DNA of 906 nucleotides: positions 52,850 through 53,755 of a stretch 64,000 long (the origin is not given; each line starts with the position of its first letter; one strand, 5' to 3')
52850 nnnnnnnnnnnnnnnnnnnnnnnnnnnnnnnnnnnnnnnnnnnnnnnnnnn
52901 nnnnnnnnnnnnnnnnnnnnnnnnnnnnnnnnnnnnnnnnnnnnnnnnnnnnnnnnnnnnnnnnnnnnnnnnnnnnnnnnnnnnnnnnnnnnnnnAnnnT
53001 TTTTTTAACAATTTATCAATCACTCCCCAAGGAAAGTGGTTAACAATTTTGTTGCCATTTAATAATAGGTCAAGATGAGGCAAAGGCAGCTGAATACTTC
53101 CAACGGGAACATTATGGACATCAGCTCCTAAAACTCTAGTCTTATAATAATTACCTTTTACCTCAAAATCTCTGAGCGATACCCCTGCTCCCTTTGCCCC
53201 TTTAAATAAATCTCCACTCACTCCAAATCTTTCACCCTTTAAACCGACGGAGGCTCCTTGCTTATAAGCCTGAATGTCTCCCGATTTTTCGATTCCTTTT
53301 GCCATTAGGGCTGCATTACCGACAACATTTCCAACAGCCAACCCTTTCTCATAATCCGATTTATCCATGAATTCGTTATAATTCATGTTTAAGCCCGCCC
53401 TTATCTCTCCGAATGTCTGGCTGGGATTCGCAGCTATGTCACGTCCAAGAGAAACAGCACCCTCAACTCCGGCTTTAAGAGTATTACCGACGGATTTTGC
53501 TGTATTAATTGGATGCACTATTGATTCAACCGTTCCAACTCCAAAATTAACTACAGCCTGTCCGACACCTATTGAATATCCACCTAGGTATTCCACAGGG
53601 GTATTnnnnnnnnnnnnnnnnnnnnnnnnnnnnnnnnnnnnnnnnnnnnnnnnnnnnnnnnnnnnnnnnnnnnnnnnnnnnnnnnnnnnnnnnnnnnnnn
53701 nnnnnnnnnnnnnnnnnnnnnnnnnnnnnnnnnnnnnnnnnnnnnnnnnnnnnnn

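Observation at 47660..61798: Rhs/YD-repeat polymorphic toxin locus with three orphan C-terminal toxin cassettes, each followed by a small gene, in an otherwise streamlined genome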

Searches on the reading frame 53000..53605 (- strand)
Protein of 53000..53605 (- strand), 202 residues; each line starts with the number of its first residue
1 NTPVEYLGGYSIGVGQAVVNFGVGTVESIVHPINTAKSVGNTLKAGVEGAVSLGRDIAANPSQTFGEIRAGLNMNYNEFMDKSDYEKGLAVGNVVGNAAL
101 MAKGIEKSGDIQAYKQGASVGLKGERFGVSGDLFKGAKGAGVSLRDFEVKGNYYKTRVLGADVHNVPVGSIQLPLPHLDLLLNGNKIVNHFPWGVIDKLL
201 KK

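Call 15: search_protein_families(library=pfam, proteins=[window:53000-53605:-], max_evalue=10)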
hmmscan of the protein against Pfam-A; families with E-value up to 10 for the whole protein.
window:53000-53605:- (202 aa): 1 family
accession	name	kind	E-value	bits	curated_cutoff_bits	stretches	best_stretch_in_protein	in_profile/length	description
PF02166.21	Androgen_recep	-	0.44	9.7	25.3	1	101-148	313-360/501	Androgen receptor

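Call 19: find_homologous_proteins(query=window:53000-53605:-, max_evalue=0.001)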
Query window:53000-53605:-: 261 candidates shared short words with the query, none scored E <= 0.001.

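Call 29: search_protein_representatives(alignment_id=A1)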
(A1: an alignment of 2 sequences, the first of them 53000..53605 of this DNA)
Query: 2 sequences, 210 profile positions. Proteins with E-value up to 0.001 (for the whole library): 34; up to 1e-10: 14; up to 1e-30: 3. The best 34 are listed.
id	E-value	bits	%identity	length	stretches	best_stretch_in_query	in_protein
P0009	1.2e-107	374.5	-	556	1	1-210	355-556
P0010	1.4e-66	240.4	-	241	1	1-199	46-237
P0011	2.3e-48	180.9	-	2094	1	3-207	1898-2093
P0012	9.6e-28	113.5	-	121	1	80-204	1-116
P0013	7.3e-26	107.3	-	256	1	2-194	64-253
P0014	2.3e-19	86.1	-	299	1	4-195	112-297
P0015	6.4e-16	74.9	-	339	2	4-99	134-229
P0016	7.9e-16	74.6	-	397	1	4-100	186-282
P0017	5.8e-15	71.7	-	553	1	8-106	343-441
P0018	1.3e-14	70.6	-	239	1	12-107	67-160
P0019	6.1e-13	65.1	-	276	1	8-97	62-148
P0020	4.4e-12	62.3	-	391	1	8-96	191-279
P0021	3.9e-11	59.2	-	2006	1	6-194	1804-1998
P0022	8.5e-11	58.1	-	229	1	7-107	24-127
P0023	8.8e-10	54.8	-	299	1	7-102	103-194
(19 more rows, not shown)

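Call 32: find_encoding_contigs(protein=P0011, flank=10000, max_places=4)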
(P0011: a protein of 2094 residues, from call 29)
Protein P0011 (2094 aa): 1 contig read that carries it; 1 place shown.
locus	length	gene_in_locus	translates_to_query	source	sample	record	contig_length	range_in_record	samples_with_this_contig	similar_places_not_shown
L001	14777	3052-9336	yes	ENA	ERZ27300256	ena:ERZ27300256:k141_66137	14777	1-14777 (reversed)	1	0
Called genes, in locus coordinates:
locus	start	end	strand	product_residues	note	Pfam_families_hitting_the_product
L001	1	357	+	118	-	?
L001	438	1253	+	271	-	PF24827:AstE_AspA_cat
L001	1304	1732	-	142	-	PF00293:NUDIX, PF14815:NUDIX_4 (weak)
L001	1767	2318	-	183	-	-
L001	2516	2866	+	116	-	-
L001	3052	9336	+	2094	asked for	PF03534:SpvB, PF01839:FG-GAP (faint), PF20041:DUF6443 (weak), PF05593:RHS_repeat, PF25023:TEN_YD-shell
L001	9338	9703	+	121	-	-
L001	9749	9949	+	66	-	-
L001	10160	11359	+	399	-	PF25023:TEN_YD-shell, PF14436:EndoU_bacteria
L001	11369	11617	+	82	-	-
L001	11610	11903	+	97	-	-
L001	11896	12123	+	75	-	PF10049:DUF2283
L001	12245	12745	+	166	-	-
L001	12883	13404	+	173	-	-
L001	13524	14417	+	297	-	PF01972:SDH_protease (weak), PF25145:NfeD1b_N, PF01343:Peptidase_S49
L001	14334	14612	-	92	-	-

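Call 47: predict_structure(alignment_id=A3)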
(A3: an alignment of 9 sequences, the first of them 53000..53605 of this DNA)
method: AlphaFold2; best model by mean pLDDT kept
length: 202 residues; sequences in the alignment: 9
mean_pLDDT: 53.5   pTM: 0.48
mean pLDDT of the five models: 53.5, 52.7, 50.6, 49.4, 48.8
residues with pLDDT >= 90: 0; 70-90: 31; 50-70: 75; < 50: 96
segments of 3 or more residues with pLDDT < 50: 1-16, 18-79, 94-109
pLDDT, mean of each block of 10 residues (from residue 1): 45 46 34 28 35 40 42 44 58 48 41 68 65 69 74 77 68 65 67 57 53
secondary structure, 60 per line:
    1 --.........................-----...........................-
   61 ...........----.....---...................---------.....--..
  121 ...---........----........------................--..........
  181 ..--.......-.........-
elements in order: H3-27 H33-59 H61-71 H76-80 H84-102 E112-116 E119-123 E127-134 E139-146 H153-156 E157-168 E171-182 E185-191 H193-201

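Call 61: find_encoding_contigs(protein=P0021, flank=6000, max_places=2)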
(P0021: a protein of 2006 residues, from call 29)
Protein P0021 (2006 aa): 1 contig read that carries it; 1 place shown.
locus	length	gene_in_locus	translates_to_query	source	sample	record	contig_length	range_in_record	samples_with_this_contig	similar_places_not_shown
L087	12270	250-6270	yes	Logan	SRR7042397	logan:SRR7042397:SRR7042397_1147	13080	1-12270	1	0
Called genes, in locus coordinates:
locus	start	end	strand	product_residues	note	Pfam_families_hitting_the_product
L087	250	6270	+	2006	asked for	PF03534:SpvB, PF05593:RHS_repeat (faint), PF01839:FG-GAP (faint), PF13517:FG-GAP_3, PF12256:TcdB_toxin_midN, PF25023:TEN_YD-shell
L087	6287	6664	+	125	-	-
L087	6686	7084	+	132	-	-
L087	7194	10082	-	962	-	PF00580:UvrD-helicase, PF01443:Viral_helicase1 (faint), PF13086:AAA_11 (faint), PF13245:AAA_19, PF13604:AAA_30 (faint), PF13361:UvrD_C, PF13538:UvrD_C_2 (faint), PF12705:PDDEXK_1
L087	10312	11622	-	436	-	PF21710:Spt6_S1 (faint), PF23459:S1_RRP5 (faint), PF00575:S1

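Call 62: find_encoding_contigs(protein=P0013, flank=6000, max_places=2)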
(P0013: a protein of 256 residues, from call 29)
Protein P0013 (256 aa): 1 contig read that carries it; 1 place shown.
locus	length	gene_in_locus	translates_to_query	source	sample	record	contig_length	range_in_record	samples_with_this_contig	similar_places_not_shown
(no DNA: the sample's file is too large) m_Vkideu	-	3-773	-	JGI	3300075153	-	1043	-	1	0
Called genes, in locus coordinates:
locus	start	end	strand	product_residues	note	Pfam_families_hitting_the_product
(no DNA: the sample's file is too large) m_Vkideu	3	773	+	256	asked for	?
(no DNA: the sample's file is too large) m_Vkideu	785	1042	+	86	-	?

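Call 63: find_encoding_contigs(protein=P0010, flank=6000, max_places=2)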
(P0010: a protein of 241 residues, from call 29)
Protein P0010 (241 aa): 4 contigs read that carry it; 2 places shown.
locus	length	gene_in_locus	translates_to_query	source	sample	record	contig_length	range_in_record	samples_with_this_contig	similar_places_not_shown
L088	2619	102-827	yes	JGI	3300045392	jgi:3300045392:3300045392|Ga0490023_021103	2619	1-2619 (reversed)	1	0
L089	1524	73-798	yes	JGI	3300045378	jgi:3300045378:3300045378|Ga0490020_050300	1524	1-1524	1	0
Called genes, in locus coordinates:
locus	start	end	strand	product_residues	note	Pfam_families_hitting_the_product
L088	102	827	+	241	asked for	-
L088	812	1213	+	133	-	-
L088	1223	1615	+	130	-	PF01337:Barstar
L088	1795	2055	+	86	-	-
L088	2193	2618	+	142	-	?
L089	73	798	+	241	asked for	-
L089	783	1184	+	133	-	-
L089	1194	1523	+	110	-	?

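Call 83: search_solved_structures(query=A3, max_evalue=10)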
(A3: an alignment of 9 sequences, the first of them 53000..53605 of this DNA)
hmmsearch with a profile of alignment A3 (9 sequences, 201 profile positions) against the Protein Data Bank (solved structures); distinct sequences matched with E-value up to 10: 2.
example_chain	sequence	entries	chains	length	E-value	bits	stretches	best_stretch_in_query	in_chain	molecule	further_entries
8owm_A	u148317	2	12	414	0.83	12.5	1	131-175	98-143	Glutamate dehydrogenase 2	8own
1u5e_A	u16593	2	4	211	0.9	12.4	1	37-88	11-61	Src-associated adaptor protein | Src kinase-associated phosphoprotein 2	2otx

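Call 84: search_protein_families(library=padloc, proteins=[window:53000-53605:-], max_evalue=1)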
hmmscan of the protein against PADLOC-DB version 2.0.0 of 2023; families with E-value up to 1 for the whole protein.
window:53000-53605:- (202 aa): 0 families

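Call 86: search_protein_families(library=pfam, alignment_id=A8, max_evalue=0.001)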
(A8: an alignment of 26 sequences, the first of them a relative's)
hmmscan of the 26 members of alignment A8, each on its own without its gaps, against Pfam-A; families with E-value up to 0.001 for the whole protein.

A. member 1, P0015 (339 aa): 0 families

B. families by the number of members that match (of 26 scanned): 12 families
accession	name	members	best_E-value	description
PF05593.20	RHS_repeat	5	5.6e-77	RHS Repeat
PF00545.25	Ribonuclease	3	8.9e-14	ribonuclease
PF25023.1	TEN_YD-shell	3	3.4e-05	Teneurin YD-shell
PF13385.13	Laminin_G_3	2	8.9e-18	Concanavalin A-like lectin/glucanases superfamily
PF13517.12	FG-GAP_3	1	2.9e-18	FG-GAP-like repeat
PF03534.18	SpvB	1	4.2e-16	Salmonella virulence plasmid 65kDa B protein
PF12639.13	Colicin-DNase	1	2.1e-15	DNase/tRNase domain of colicin-like bacteriocin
PF14414.12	WHH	1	7.6e-15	A nuclease of the HNH/ENDO VII superfamily with conserved WHH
PF14279.12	HNH_5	1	3.4e-10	HNH endonuclease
PF01844.29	HNH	1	3.5e-09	HNH endonuclease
PF14076.12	DUF4258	1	0.00017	Domain of unknown function (DUF4258)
PF20041.5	DUF6443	1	0.00059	Domain of unknown function (DUF6443)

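Call 93: fold_search(model_id=the predicted structure, library=pdb)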
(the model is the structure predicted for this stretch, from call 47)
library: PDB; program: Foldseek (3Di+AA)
matches with E <= 10: 465; with E <= 0.001: 0
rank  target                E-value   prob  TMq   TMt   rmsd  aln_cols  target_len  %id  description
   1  9doh_G                1.4e-01  0.11  0.18  0.12  24.1       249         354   11  Cryo-EM structure of LptB2FG apo-1 (released 2025-11-19)
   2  5jov                  2.6e-01  0.44  0.18  0.05   7.6        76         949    9  Bacteroides ovatus Xyloglucan PUL GH31 with bound 5FIdoF (released 2016-08-10)
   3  4jpd                  2.9e-01  0.23  0.20  0.30  11.2       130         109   13  The structure of CyaY from Burkholderia cenocepacia (released 2013-03-27)
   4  2xvg                  3.2e-01  0.63  0.19  0.04   5.8        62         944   21  crystal structure of alpha-xylosidase (GH31) from Cellvibrio japonicus (released 2011-04-13)
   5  7knc                  3.2e-01  0.54  0.19  0.05   7.5        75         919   21  Crystal structure of the GH31 alpha-xylosidase (Xac1773) from Xanthomonas citri (released 2021-05-26)
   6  7kmp                  3.6e-01  0.47  0.19  0.05   7.6        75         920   21  Crystal structure of the GH31 alpha-xylosidase (Xac1773) from Xanthomonas citri (released 2021-05-26)
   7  6hxv_B                3.6e-01  0.07  0.13  0.16  16.6       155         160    8  Crystal structure of the head and coiled-coil domains of zebrafish CCDC61 (F129E/D130A) (released 2020-04-29)
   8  3imo_D                4.6e-01  0.12  0.17  0.25  10.9       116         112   11  Structure from the mobile metagenome of Vibrio cholerae. Integron cassette protein VCH_CASS14 (released 2009-08-25)
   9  3tfz_E                5.2e-01  0.18  0.18  0.21   8.0        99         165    8  Crystal structure of Zhui aromatase/cyclase from Streptomcyes sp. R1128 (released 2011-09-14)
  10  3tfz_B                5.5e-01  0.14  0.17  0.20   8.1        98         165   10  Crystal structure of Zhui aromatase/cyclase from Streptomcyes sp. R1128 (released 2011-09-14)
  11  6dhx_B                5.5e-01  0.10  0.16  0.17   9.9       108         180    7  Structure of TipC2 from Streptococcus intermedius B196 (released 2018-09-19)
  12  6hxv_A                5.5e-01  0.06  0.13  0.15  16.6       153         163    8  Crystal structure of the head and coiled-coil domains of zebrafish CCDC61 (F129E/D130A) (released 2020-04-29)
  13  5jou                  5.8e-01  0.30  0.18  0.05   7.7        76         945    9  Bacteroides ovatus Xyloglucan PUL GH31 (released 2016-08-10)
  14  3tfz_A                5.8e-01  0.16  0.18  0.20   8.4       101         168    8  Crystal structure of Zhui aromatase/cyclase from Streptomcyes sp. R1128 (released 2011-09-14)
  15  6hxy_A                5.8e-01  0.03  0.10  0.12  17.6       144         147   10  Crystal structure of the head and coiled-coil domains of zebrafish CCDC61 (released 2020-04-29)
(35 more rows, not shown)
